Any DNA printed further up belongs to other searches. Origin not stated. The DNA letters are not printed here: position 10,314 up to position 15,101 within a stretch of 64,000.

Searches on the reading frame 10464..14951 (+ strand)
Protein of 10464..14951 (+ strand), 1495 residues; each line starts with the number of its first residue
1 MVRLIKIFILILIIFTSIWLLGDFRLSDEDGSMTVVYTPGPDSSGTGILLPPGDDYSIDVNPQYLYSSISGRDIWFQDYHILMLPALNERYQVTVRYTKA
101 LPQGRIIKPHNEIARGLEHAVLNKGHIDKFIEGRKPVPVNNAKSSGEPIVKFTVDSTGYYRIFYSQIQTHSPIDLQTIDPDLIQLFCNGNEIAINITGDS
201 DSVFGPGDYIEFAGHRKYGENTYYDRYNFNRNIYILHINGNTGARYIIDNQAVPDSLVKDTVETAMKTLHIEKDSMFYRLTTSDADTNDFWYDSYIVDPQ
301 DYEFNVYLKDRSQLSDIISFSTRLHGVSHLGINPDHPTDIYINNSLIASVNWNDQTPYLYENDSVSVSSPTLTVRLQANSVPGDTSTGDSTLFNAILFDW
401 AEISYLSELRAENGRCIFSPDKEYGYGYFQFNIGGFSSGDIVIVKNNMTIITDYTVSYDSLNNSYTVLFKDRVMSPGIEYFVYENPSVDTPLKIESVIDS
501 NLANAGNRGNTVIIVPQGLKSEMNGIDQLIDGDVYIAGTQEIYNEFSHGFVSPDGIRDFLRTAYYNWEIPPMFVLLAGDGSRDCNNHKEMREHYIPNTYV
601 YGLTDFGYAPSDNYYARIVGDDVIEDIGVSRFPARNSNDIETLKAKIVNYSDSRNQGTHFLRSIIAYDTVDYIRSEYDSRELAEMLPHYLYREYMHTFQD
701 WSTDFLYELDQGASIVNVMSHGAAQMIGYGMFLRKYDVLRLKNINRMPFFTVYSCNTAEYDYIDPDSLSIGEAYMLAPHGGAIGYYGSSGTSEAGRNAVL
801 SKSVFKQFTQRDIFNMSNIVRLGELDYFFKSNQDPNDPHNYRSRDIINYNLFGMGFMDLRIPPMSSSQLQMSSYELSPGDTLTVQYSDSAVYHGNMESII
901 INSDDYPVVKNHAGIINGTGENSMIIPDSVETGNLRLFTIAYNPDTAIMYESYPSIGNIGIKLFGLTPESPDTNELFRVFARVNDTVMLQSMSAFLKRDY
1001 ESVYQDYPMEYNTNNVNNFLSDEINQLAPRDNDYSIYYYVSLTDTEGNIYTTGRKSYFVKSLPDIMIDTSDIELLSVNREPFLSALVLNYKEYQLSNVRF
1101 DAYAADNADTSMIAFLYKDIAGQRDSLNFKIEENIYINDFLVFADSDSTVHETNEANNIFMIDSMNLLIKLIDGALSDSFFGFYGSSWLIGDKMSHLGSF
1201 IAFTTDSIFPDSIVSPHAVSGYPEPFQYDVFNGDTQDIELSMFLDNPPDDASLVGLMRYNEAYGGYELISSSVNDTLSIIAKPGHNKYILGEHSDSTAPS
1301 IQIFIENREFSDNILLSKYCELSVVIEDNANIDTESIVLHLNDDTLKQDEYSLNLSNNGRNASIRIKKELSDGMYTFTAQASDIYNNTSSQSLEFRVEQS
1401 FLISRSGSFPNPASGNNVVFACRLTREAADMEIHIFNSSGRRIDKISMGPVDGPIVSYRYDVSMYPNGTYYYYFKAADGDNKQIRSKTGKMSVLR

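Call 77: search_protein_families(library=pfam, proteins=[window:10464-14951:+], max_evalue=0.00001)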
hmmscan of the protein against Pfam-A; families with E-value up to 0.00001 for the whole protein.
window:10464-14951:+ (1495 aa): 1 family
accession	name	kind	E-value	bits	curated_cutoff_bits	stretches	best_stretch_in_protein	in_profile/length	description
PF01364.23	Peptidase_C25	-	4e-48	165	23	1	512-853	2-368/374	Peptidase family C25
